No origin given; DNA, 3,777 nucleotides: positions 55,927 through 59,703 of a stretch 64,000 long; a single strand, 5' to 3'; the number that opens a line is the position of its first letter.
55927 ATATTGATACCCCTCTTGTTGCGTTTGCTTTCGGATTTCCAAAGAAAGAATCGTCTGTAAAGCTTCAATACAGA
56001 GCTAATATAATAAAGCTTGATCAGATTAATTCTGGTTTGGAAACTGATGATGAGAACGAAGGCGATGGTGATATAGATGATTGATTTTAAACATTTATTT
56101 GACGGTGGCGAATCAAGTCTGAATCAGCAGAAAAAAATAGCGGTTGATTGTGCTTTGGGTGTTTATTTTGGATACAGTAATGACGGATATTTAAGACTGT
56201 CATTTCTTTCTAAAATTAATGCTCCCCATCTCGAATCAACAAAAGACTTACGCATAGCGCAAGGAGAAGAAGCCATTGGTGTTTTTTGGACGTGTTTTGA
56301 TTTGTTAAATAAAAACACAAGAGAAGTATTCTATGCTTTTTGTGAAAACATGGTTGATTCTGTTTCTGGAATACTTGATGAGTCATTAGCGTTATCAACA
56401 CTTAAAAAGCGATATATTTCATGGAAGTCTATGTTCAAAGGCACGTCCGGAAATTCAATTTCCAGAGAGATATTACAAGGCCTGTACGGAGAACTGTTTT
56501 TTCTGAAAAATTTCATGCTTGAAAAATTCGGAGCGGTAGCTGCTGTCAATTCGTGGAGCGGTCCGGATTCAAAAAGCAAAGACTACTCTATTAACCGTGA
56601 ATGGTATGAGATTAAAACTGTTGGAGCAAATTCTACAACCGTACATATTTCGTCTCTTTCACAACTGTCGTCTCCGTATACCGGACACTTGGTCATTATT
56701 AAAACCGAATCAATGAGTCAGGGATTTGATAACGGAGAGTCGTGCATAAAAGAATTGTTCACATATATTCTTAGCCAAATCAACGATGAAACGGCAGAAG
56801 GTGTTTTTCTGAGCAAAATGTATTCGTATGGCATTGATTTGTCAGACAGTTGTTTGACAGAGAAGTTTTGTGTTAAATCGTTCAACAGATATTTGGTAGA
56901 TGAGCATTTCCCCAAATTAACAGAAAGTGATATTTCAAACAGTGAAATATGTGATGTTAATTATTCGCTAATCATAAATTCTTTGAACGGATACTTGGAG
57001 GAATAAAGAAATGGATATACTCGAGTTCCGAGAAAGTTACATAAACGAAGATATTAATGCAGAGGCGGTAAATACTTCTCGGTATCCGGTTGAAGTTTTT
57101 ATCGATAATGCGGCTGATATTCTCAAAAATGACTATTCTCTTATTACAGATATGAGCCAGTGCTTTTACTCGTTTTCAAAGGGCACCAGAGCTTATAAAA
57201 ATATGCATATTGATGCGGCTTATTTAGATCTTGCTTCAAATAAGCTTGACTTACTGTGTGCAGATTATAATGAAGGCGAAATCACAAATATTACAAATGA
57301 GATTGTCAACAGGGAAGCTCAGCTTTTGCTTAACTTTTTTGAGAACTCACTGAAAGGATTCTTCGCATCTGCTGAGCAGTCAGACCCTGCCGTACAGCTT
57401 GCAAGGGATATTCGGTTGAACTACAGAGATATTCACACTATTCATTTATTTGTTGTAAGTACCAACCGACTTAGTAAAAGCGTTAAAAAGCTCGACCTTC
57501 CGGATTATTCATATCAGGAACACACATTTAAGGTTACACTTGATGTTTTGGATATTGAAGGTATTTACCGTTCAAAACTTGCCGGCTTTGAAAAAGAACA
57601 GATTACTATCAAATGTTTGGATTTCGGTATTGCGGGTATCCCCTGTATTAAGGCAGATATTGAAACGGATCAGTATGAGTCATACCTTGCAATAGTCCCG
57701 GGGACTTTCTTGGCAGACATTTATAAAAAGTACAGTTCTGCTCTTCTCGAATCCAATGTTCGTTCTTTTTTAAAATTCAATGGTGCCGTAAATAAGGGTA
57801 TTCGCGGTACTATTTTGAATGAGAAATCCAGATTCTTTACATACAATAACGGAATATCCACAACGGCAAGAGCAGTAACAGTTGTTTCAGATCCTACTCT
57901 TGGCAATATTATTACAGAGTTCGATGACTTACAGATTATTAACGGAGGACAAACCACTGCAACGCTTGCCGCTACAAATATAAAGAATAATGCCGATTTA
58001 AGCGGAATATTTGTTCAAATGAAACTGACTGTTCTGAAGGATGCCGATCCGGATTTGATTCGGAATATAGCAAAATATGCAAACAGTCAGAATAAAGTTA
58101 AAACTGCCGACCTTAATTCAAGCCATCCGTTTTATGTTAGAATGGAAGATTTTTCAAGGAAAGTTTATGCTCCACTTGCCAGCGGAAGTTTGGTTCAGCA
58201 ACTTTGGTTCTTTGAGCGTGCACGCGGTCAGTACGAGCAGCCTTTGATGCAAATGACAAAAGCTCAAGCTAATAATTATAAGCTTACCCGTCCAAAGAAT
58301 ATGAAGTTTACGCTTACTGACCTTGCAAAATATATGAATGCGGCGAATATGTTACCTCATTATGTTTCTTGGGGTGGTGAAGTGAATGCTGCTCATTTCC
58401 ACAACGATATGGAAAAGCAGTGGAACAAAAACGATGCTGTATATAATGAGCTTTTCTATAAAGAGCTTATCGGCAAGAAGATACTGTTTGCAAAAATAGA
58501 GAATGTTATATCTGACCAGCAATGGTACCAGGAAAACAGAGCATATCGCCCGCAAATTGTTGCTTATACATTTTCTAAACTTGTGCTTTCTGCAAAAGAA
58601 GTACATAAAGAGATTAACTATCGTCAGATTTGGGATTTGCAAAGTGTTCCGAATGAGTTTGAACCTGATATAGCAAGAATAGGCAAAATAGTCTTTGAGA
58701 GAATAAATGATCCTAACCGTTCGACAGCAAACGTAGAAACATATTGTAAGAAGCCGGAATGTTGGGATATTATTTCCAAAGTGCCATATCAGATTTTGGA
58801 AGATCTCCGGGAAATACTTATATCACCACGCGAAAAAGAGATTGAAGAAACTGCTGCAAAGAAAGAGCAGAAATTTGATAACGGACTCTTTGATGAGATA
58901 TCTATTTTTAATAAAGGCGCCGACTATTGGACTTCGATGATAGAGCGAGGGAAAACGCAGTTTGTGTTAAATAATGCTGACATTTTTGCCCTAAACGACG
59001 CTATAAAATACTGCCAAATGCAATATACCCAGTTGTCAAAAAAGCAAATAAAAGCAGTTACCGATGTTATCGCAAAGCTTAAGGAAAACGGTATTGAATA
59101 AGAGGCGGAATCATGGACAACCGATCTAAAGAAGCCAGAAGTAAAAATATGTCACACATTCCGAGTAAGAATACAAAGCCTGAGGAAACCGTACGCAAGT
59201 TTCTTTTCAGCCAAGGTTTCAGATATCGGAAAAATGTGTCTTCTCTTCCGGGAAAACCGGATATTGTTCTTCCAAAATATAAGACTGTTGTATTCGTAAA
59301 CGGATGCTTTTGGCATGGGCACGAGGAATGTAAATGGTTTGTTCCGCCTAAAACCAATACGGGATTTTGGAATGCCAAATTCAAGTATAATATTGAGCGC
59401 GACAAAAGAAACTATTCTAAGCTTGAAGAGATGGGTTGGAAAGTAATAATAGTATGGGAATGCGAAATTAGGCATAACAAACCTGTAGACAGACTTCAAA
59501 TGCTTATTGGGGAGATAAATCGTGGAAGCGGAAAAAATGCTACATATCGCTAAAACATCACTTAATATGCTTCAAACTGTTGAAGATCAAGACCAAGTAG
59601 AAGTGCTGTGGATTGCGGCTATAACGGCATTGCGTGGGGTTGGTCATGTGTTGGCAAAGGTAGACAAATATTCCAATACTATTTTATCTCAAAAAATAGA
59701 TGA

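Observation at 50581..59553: Translationally coupled Dcm / MORC-like GHKL ATPase / Z1 / PD-(D/E)XK / AIPR / Vsr operon: a multi-ATPase, methylation-linked defence system of unknown mechanism, carried as mobile-element cargo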

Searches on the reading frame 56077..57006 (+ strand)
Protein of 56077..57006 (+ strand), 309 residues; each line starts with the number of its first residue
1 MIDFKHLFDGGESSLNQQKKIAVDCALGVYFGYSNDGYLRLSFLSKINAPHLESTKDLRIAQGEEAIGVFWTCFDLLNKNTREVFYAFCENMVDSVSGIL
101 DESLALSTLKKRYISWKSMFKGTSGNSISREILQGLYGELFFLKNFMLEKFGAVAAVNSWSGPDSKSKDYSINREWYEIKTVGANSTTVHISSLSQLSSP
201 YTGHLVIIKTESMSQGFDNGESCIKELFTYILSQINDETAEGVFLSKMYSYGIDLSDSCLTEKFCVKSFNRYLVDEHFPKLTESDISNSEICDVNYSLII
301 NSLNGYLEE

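Call 3: search_protein_families(library=pfam, proteins=[window:56077-57006:+], max_evalue=0.01)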
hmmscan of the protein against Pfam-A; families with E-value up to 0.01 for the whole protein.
window:56077-57006:+ (309 aa): 1 family
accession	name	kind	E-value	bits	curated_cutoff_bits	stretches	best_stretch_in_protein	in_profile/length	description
PF14390.12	DUF4420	-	4.3e-42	144.8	27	1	73-300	76-305/306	Putative PD-(D/E)XK family member, (DUF4420)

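Call 4: search_protein_families(library=padloc, proteins=[window:56077-57006:+], max_evalue=0.01)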
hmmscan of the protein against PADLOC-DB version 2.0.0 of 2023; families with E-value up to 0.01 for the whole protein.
window:56077-57006:+ (309 aa): 2 families
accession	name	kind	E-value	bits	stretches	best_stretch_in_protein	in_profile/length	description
PDLC02206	MzaD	-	3.7e-08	31.3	1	84-209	104-228/342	-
PDLC02433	Aga1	-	0.0085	13.8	0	237-271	129-162/243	-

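Call 33: search_protein_families(library=ncbifam, proteins=[window:56077-57006:+], max_evalue=0.01)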
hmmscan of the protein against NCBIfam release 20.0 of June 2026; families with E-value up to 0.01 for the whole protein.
window:56077-57006:+ (309 aa): 1 family
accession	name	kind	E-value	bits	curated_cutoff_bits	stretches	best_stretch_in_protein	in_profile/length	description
NF041934.1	MzaD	equivalog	3.8e-18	65.7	420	1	52-303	60-311/326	MZA anti-phage system associated PD-(D/E)XK motif protein MzaD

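Call 48: search_solved_structures(query=window:56077-57003:+, max_evalue=0.1)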
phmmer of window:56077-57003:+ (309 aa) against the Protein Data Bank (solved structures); distinct sequences matched with E-value up to 0.1: 0.

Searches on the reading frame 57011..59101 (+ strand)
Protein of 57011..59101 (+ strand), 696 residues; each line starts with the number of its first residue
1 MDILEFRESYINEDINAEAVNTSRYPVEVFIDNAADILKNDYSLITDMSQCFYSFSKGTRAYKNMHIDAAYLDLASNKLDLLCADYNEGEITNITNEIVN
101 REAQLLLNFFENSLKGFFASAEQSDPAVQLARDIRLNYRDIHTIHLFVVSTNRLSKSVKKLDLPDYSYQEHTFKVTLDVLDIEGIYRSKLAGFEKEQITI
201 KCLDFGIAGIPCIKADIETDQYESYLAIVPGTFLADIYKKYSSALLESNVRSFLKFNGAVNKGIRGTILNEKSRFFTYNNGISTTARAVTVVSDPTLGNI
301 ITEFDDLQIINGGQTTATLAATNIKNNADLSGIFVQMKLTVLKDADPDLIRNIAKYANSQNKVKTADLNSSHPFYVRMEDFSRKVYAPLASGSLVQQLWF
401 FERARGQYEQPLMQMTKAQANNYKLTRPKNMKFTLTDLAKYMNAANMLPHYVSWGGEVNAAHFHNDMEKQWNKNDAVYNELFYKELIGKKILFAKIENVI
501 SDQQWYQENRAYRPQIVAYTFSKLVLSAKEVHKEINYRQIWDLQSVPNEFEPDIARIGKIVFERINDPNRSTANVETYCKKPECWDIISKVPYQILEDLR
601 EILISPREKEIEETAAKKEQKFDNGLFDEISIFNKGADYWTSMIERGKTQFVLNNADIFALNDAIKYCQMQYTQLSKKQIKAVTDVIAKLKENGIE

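Call 3: search_protein_families(library=pfam, proteins=[window:57011-59101:+], max_evalue=0.01)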
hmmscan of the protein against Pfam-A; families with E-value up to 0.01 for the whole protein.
window:57011-59101:+ (696 aa): 2 families
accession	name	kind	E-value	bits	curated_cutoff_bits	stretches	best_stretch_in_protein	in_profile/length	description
PF10592.14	AIPR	-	8.7e-85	285.5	25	1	246-568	1-307/308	AIPR protein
PF22879.1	AIPR_N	-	8.6e-19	68.5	28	1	30-187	1-151/151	Abortive infection phage resistance protein N-terminal domain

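Call 4: search_protein_families(library=padloc, proteins=[window:57011-59101:+], max_evalue=0.01)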
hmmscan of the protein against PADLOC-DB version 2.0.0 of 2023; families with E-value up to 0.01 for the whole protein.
window:57011-59101:+ (696 aa): 2 families
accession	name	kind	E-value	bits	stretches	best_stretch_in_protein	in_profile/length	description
PDLC02207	MzaE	-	4.2e-61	205.3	1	62-590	65-583/598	-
PDLC02357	AbiU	-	3.9e-21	73.8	1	232-411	231-385/537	AbiU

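Call 33: search_protein_families(library=ncbifam, proteins=[window:57011-59101:+], max_evalue=0.01)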
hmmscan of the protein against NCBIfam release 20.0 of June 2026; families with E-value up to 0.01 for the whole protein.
window:57011-59101:+ (696 aa): 1 family
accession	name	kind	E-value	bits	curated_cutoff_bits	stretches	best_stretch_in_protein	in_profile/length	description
NF041935.1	MzaE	equivalog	2.8e-84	283.7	1050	1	17-596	23-587/593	MZA anti-phage system associated AIPR family protein MzaE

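Call 46: search_solved_structures(query=window:57011-59098:+, max_evalue=0.1)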
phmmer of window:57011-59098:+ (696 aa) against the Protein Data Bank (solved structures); distinct sequences matched with E-value up to 0.1: 0.

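Call 53: search_protein_families(library=phrogs, proteins=[window:57011-59098:+], max_evalue=0.01)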
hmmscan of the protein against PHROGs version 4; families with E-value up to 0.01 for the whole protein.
window:57011-59098:+ (696 aa): 2 families
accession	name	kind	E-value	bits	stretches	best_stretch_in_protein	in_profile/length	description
phrog_1841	-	moron, auxiliary metabolic gene and host takeover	2.7e-37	129.9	1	132-379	127-371/567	Abi alpha-like abortive infection mechanism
phrog_31871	-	unknown function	5.4e-11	43.2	1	269-381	14-123/328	-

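Call 55: find_homologous_proteins(query=window:57011-59098:+, max_evalue=0.00001)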
Query window:57011-59098:+ (696 aa): 7558 proteins with E <= 0.00001 among 8000 candidates; the best 120 are listed.
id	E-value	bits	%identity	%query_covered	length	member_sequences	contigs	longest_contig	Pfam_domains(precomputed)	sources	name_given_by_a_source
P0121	0.0e+0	1542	98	100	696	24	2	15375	PF22879.2,PF10592.15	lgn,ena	-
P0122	0.0e+0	1463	92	100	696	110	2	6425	PF22879.2,PF10592.15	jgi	jgi:hypothetical protein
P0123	0.0e+0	1452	91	100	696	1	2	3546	PF22879.2,PF10592.15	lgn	-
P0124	0.0e+0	1450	91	100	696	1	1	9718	PF22879.2,PF10592.15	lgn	-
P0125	0.0e+0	1449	91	100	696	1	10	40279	PF22879.2,PF10592.15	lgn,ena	-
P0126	0.0e+0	1449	90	100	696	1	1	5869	PF22879.2,PF10592.15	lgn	-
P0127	0.0e+0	1447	91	100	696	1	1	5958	PF22879.2,PF10592.15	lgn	-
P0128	0.0e+0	1436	90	100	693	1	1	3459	PF22879.2,PF10592.15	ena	-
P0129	0.0e+0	1423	89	100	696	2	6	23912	PF22879.2,PF10592.15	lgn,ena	-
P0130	0.0e+0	1423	89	100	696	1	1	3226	PF22879.2,PF10592.15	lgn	-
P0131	0.0e+0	1422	89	100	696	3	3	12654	PF22879.2,PF10592.15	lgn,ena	-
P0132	0.0e+0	1421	89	100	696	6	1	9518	PF22879.2,PF10592.15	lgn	-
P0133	0.0e+0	1419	89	100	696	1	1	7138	PF22879.2,PF10592.15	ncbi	-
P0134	0.0e+0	1417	90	100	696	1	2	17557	PF22879.2,PF10592.15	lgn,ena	-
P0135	0.0e+0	1414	89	100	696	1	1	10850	PF22879.2,PF10592.15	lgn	-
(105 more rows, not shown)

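Call 58: find_homologous_proteins(query=A4, max_evalue=1e-10)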
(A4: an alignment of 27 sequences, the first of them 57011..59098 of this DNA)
Query A4 (27 sequences) (696 aa, profile of the alignment): 7550 proteins with E <= 1e-10 among 8000 candidates; the best 120 are listed.
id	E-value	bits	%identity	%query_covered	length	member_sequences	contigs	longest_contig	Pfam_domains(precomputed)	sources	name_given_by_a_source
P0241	6.1e-287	972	36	100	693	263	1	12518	PF22879.2,PF10592.15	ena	-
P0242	6.1e-287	972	36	100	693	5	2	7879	PF22879.2,PF10592.15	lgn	-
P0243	2.0e-286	970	36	100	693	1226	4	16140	PF22879.2,PF10592.15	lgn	-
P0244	1.5e-284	964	36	100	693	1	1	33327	PF22879.2,PF10592.15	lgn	-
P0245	1.6e-284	964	36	100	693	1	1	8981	PF22879.2,PF10592.15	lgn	-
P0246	2.6e-284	963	35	100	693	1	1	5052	PF22879.2,PF10592.15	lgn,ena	-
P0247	5.4e-284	962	35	100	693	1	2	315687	PF22879.2,PF10592.15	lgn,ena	-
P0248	6.1e-284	962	35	100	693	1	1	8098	PF22879.2,PF10592.15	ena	-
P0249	7.5e-284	962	36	96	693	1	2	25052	PF22879.2,PF10592.15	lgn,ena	-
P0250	9.7e-284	961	35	100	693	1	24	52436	PF22879.2,PF10592.15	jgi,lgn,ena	jgi:hypothetical protein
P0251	1.2e-283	961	36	96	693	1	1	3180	PF22879.2,PF10592.15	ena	-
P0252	1.3e-283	961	35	100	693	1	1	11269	PF22879.2,PF10592.15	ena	-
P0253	1.3e-283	961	36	96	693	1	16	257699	PF22879.2,PF10592.15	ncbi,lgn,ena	-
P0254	1.3e-283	961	35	100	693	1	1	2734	PF22879.2,PF10592.15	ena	-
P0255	1.5e-283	961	36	96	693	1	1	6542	PF22879.2,PF10592.15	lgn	-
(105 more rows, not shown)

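Call 69: predict_structure(alignment_id=A5)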
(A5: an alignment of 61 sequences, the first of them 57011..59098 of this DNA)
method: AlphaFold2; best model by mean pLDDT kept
length: 696 residues; sequences in the alignment: 61
mean_pLDDT: 83.7   pTM: 0.57
mean pLDDT of the five models: 83.7, 82.2, 81.0, 80.6, 78.8
residues with pLDDT >= 90: 261; 70-90: 337; 50-70: 86; < 50: 12
segments of 3 or more residues with pLDDT < 50: 191-196, 252-257
pLDDT, mean of each block of 10 residues (from residue 1): 82 80 87 85 78 82 92 87 92 88 94 89 88 93 94 80 85 91 78 56 90 87 90 85 62 51 81 85 87 89 87 77 82 90 70 64 61 81 75 69 74 67 81 90 95 85 90 87 95 96 86 86 97 94 93 96 91 88 94 94 90 79 61 82 89 89 88 76 83 74
secondary structure, 60 per line:
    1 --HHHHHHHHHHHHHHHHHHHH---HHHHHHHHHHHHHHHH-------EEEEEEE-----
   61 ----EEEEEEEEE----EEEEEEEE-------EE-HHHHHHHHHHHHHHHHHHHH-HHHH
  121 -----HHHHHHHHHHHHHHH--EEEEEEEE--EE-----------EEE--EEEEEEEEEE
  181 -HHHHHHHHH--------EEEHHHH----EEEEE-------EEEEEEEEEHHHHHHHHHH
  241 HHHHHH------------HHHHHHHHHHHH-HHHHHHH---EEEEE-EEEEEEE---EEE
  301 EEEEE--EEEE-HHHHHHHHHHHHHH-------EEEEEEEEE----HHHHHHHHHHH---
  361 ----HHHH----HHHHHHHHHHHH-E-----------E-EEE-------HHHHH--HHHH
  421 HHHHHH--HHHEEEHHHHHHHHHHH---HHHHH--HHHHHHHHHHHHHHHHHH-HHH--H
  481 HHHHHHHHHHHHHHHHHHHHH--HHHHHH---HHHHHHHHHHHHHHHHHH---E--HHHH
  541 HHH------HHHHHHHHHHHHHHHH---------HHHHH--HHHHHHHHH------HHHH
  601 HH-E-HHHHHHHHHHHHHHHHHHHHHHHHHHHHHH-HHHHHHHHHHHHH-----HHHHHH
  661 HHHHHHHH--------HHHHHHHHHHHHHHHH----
elements in order (helices of 4 or more, strands of 3 or more residues): H3-22 H26-41 E49-55 E65-73 E78-85 H96-115 H117-120 H126-140 E143-150 E166-168 E171-180 H182-190 E199-201 H202-205 E210-214 E222-230 H231-246 H259-270 H272-278 E282-286 E288-294 E298-305 E308-311 H313-326 E334-342 H347-357 H365-368 H373-384 E400-402 H410-414 H417-426 E432-434 H435-445 H449-453 H456-473 H480-501 H504-509 H513-530 H537-543 H550-565 H575-579 H582-590 H597-602 H606-635 H637-649 H655-668 H677-692

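Call 72: fold_search(model_id=the predicted structure, library=pdb)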
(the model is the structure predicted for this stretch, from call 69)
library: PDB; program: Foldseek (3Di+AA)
matches with E <= 10: 175; with E <= 0.001: 0
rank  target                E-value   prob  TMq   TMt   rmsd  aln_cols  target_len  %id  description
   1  8vxy_A                2.7e-01  0.21  0.11  0.22  12.4       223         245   11  Structure of HamA(E138A,K140A)B-plasmid DNA complex from the Escherichia coli Hachiman defense system (released 2024-03-13)
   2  1y88                  4.9e-01  0.33  0.10  0.28  11.4       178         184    9  Crystal Structure of Protein of Unknown Function AF1548 (released 2004-12-21)
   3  8hme_D                6.4e-01  0.03  0.09  0.07  33.4       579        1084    8  head module state 1 of Tetrahymena IFT-A (released 2023-06-14)
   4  6ut6_G                8.9e-01  0.15  0.10  0.17  13.3       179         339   12  Cryo-EM structure of the Escherichia coli McrBC complex (released 2020-10-21)
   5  8k3w_A                9.4e-01  0.02  0.09  0.09  31.9       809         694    8  S. cerevisiae Chs1 in complex with UDP-GlcNAc and GlcNAc (released 2023-10-18)
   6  8etq                  1.6e+00  0.04  0.07  0.13  22.1       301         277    7  Designed pentafoil knot protein folded into a trefoil knot (released 2023-10-25)
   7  7stm_A                1.6e+00  0.01  0.09  0.08  34.2       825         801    8  Chitin Synthase 2 from Candida albicans bound to UDP-GlcNAc (released 2022-07-13)
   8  6ut7_G                1.7e+00  0.16  0.11  0.16  10.5       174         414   13  Fitted model for the tetradecameric assembly of Thermococcus gammatolerans McrB AAA+ hexamers with bound McrC (released 2020-10-21)
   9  9vua_A                2.0e+00  0.04  0.09  0.14  26.2       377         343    8  channel A complex with 1 (released 2026-03-11)
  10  9hux_A                2.0e+00  0.03  0.07  0.05  17.4       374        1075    9  CryoEM map of the large glutamate dehydrogenase composed of 180 kDa subunits from Mycobacterium smegmatis obtained in  (released 2026-01-14)
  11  6hlr_E                2.1e+00  0.04  0.06  0.15  20.7       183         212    9  Yeast RNA polymerase I elongation complex bound to nucleotide analog GMPCPP (core focused) (released 2019-04-03)
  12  3wfr_G                2.1e+00  0.02  0.08  0.10  27.8       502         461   11  tRNA processing enzyme complex 2 (released 2014-01-01)
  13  7tbi_A1               2.1e+00  0.01  0.06  0.04  30.1       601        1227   10  Composite structure of the S. cerevisiae nuclear pore complex (NPC) (released 2022-06-15)
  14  9b99                  2.4e+00  0.02  0.06  0.06  15.5       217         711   12  Crystal structure of Grindelia robusta 7,13-copalyl diphosphate synthase (released 2024-11-06)
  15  7tbi_A2               2.4e+00  0.01  0.06  0.05  29.1       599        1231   10  Composite structure of the S. cerevisiae nuclear pore complex (NPC) (released 2022-06-15)
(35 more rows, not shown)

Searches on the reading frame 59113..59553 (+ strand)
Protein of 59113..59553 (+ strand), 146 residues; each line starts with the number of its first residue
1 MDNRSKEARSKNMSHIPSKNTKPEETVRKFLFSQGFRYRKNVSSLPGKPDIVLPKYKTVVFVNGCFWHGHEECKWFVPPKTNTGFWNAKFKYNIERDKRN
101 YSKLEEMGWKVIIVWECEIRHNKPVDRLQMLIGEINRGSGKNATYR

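Call 3: search_protein_families(library=pfam, proteins=[window:59113-59553:+], max_evalue=0.01)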
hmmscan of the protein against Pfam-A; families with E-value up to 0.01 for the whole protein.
window:59113-59553:+ (146 aa): 2 families
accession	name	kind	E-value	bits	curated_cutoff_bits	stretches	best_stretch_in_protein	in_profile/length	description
PF03852.21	Vsr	-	1.2e-33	115.2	27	1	1-71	1-71/74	DNA mismatch endonuclease Vsr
PF18741.7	MTES_1575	-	0.0017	18.9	38.2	0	91-123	53-85/96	REase_MTES_1575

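Call 4: search_protein_families(library=padloc, proteins=[window:59113-59553:+], max_evalue=0.01)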
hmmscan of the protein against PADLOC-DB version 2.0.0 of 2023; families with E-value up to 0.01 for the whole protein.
window:59113-59553:+ (146 aa): 2 families
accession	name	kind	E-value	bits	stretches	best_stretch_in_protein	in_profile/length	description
PDLC03397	Vsr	-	1.1e-35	121.1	1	2-122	3-122/156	Type II nicking endonuclease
PDLC03678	HEase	-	0.0015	16.2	0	81-121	207-246/266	homing endonuclease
